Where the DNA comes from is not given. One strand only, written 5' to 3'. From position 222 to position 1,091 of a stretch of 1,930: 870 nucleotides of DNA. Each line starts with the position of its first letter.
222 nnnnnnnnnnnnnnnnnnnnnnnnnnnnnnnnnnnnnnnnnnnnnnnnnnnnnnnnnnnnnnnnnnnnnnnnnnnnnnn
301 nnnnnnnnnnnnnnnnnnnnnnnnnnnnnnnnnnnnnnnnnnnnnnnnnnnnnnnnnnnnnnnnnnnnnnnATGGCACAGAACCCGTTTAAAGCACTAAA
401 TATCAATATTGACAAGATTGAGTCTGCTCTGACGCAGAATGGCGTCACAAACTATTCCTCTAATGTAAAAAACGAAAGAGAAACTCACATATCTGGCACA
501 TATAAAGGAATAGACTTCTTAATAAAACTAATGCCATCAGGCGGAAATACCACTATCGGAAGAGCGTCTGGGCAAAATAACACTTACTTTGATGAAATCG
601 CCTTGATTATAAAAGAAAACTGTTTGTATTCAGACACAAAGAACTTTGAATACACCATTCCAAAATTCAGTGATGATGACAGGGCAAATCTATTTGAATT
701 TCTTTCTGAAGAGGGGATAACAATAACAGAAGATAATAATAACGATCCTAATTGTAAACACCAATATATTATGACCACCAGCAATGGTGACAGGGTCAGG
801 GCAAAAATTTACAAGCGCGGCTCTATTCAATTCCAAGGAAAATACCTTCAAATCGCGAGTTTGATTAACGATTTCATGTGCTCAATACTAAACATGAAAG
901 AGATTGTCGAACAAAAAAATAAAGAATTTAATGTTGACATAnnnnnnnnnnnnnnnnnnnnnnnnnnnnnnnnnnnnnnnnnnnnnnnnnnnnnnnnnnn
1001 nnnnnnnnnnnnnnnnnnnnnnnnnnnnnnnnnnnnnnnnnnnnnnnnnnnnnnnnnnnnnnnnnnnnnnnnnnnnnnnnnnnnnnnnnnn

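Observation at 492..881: Possible internal duplication in the N-terminal half of the toxin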

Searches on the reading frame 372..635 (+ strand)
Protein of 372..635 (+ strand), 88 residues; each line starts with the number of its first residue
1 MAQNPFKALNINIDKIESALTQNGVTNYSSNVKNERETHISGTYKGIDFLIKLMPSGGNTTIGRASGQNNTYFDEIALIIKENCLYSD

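Call 22: search_protein_families(proteins=[window:372-635:+], library=ncbifam, max_evalue=1)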
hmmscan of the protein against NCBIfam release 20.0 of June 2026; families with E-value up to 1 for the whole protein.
window:372-635:+ (88 aa): 0 families

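Call 38: predict_structure(alignment_id=A2)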
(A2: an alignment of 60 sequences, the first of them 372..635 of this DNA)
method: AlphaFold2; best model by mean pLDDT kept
length: 88 residues; sequences in the alignment: 60
mean_pLDDT: 77.9   pTM: 0.59
mean pLDDT of the five models: 77.9, 77.6, 75.3, 75.1, 67.3
residues with pLDDT >= 90: 0; 70-90: 71; 50-70: 12; < 50: 5
segments of 3 or more residues with pLDDT < 50: 1-3
pLDDT, mean of each block of 10 residues (from residue 1): 62 82 86 82 85 80 71 83 70
secondary structure, 60 per line:
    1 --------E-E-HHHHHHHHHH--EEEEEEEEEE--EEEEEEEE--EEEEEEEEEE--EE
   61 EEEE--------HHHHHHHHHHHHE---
elements in order: H13-22 E25-34 E37-44 E47-56 E59-64 H73-84

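Call 40: fold_search(model_id=the predicted structure, library=pdb)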
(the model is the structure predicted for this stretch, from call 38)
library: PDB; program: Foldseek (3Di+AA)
matches with E <= 10: 901; with E <= 0.001: 0
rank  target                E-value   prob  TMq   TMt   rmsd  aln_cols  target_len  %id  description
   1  6y2s_B                1.0e-03  1.00  0.70  0.21   2.7        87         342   22  Escherichia coli R318A RnlA endoribonuclease (single alanine mutant of RnlA) (released 2021-03-31)
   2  6y2r_B                1.5e-03  1.00  0.67  0.20   2.7        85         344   21  Escherichia coli R255A RnlA endoribonuclease (single alanine mutant of RnlA) (released 2021-05-12)
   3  4i8o_A                2.5e-03  1.00  0.68  0.20   2.6        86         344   22  Crystal structure of the toxin RnlA from Escherichia coli (released 2013-10-23)
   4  6y2p_A                2.6e-03  1.00  0.69  0.20   2.6        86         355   22  Escherichia coli RnlA-RnlB Toxin-Antitoxin System. (released 2021-04-14)
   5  6y2r_A                2.8e-03  1.00  0.69  0.20   2.6        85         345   22  Escherichia coli R255A RnlA endoribonuclease (single alanine mutant of RnlA) (released 2021-05-12)
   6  6y2s_A                3.1e-03  1.00  0.68  0.20   2.6        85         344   22  Escherichia coli R318A RnlA endoribonuclease (single alanine mutant of RnlA) (released 2021-03-31)
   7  6y2q_A                5.1e-03  1.00  0.67  0.20   2.7        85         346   21  Escherichia coli RnlA endoribonuclease (released 2021-05-12)
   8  3ose                  2.4e-02  0.99  0.57  0.52   4.2        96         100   14  Structure of the Kinase Associated Domain 1 (KA1) from MARK1 kinase (released 2010-12-22)
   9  2v8q_A                2.4e-02  0.99  0.52  0.46   5.4        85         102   12  Crystal structure of the regulatory fragment of mammalian AMPK in complexes with AMP (released 2007-09-25)
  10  1z3k_MODEL_1_A        4.8e-02  0.63  0.32  0.29   9.1        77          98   16  Structural Insight into the Binding Diversity between the Tyr-Phosphorylated Human EphrinBs and Nck2 SH2 Domai (released 2005-03-29)
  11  4eai_A                5.1e-02  0.96  0.45  0.41   4.4        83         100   14  Co-crystal structure of an AMPK core with AMP (released 2012-06-06)
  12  4yom_A                5.4e-02  0.98  0.50  0.44   4.7        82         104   15  Structure of SAD kinase (released 2015-12-16)
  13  5t5t_A                7.8e-02  0.97  0.52  0.15   4.1        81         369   12  AMPK bound to allosteric activator (released 2017-03-29)
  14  5ezv_C                8.2e-02  0.90  0.44  0.12   4.5        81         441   12  X-ray crystal structure of AMP-activated protein kinase alpha-2/alpha-1 RIM chimaera (alpha-2(1-347)/alpha-1(349-401)/ (released 2016-03-09)
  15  4cfe_C                8.8e-02  0.98  0.53  0.14   4.1        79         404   11  Structure of full length human AMPK in complex with a small molecule activator, a benzimidazole derivative (991) (released 2013-12-25)
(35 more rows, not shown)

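Call 56: profile_search(alignment_id=A2)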
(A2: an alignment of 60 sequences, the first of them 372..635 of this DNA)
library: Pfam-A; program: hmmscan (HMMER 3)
A. the first sequence (88 residues): domains with independent E <= 10: 1; with E <= 0.001: 1
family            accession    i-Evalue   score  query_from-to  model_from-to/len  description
RnlA_toxin_N      PF19417.4     2.7e-12    47.2       6-80          1-82/82  RNase LS, bacterial toxin N-terminal
B. every sequence of the alignment scanned on its own (60 sequences): families by number of members that match
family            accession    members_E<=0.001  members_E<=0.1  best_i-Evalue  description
RnlA_toxin_N      PF19417.4                 55              55        5.4e-19  RNase LS, bacterial toxin N-terminal
TBP-TOTE          PF22721.1                  0               5        7.0e-03  TATA-binding-like protein domain of the TOTE conflict systems
Ribosomal_S18     PF01084.26                 0               1        1.2e-02  Ribosomal protein S18
gp32              PF08804.16                 0               1        1.3e-02  gp32 DNA binding protein like
PDDEXK_15         PF24608.2                  0               1        3.0e-02  Phage putative PDDEXK endonuclease
HCP               PF24163.2                  0               1        3.2e-02  Head completion protein
Ig_ZP2            PF23736.1                  0               1        3.4e-02  Zona pellucida sperm-binding protein 2, Ig-like domain
Dockerin_1        PF00404.24                 0               1        3.4e-02  Dockerin type I domain
Beta-prop_RSE1_1s PF10433.15                 0               1        3.6e-02  RSE1/DDB1/CPSF1 first beta-propeller
DUF4839           PF16127.10                 0               1        4.8e-02  Domain of unknown function (DUF4839)
CsgF              PF10614.14                 0               1        5.3e-02  Type VIII secretion system (T8SS), CsgF protein
Peptidase_C39     PF03412.21                 0               1        5.6e-02  Peptidase C39 family
PepSY_like        PF11396.14                 0               1        5.6e-02  Putative beta-lactamase-inhibitor-like, PepSY-like
GBS104-like_Ig    PF21426.3                  0               1        8.2e-02  Tip pilin GBS104-like, Ig-like domain
Tombus_movement   PF05318.17                 0               1        9.8e-02  Tombusvirus movement protein
CFSR              PF19079.5                  0               1        1.0e-01  Collagen-flanked surface repeat

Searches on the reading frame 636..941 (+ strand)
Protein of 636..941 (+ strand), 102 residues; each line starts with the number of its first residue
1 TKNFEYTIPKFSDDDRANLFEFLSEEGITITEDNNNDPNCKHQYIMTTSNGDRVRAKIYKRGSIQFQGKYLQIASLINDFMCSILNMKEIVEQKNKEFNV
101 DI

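Call 22: search_protein_families(proteins=[window:636-941:+], library=ncbifam, max_evalue=1)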
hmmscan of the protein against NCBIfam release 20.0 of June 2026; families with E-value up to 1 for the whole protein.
window:636-941:+ (102 aa): 1 family
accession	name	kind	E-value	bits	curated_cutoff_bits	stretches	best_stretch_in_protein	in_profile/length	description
NF041659.1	Papain_Inhib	equivalog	0.011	15.7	150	1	31-59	72-100/130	cysteine/serine endopeptidase inhibitor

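Call 61: profile_search(alignment_id=A3)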
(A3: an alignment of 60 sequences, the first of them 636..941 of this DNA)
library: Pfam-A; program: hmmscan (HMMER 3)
A. the first sequence (102 residues): domains with independent E <= 10: 1; with E <= 0.001: 1
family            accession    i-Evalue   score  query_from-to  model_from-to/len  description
RnlA_toxin        PF15935.10    5.6e-31   107.1       2-86          1-87/87  RNase LS, bacterial toxin
B. every sequence of the alignment scanned on its own (60 sequences): families by number of members that match
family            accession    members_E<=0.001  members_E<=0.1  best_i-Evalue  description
RnlA_toxin        PF15935.10                60              60        1.2e-32  RNase LS, bacterial toxin
DUF3378           PF11858.14                 0               5        2.5e-03  Domain of unknown function (DUF3378)
Put_DNA-bind_N    PF06971.19                 0               1        6.5e-03  Putative DNA-binding protein N-terminus
DUF6452           PF20050.4                  0               1        1.0e-02  Family of unknown function (DUF6452)
Fndc10            PF17742.6                  0               1        1.0e-02  Fibronectin type III domain-containing protein 10
Thioredoxin_17    PF21873.2                  0               1        1.6e-02  Thioredoxin-like domain
TetR_C_8          PF14278.11                 0               1        2.1e-02  Transcriptional regulator C-terminal region
DUF5359           PF17313.7                  0               1        2.6e-02  Family of unknown function (DUF5359)
Pam3_gp18         PF22479.2                  0               1        4.0e-02  Cyanophage baseplate Pam3 plug gp18
RLIG1             PF17720.7                  0               1        5.2e-02  RNA ligase 1
WKF               PF10180.14                 0               1        5.8e-02  WKF domain
UPF0128           PF03673.18                 0               1        6.6e-02  Uncharacterised protein family (UPF0128)
ParB              PF08775.15                 0               1        8.2e-02  ParB family
Ski_Sno_DHD       PF02437.24                 0               1        8.2e-02  SKI/SNO/DAC Dachshund homology domain
Beta-barrel_GLAA- PF23763.2                  0               1        8.4e-02  GLAA-B beta-barrel domain I
PAS_6             PF08348.17                 0               1        8.6e-02  YheO-like PAS domain
TBP-TOTE          PF22721.1                  0               1        8.8e-02  TATA-binding-like protein domain of the TOTE conflict systems
zf_Tbcl_Rhp7      PF23550.1                  0               1        8.9e-02  DNA repair protein rhp7 treble clef domain
MuF_C             PF18819.6                  0               1        9.2e-02  Phage MuF-C-terminal domain
DUF5068           PF16781.10                 0               1        9.5e-02  Domain of unknown function (DUF5068)
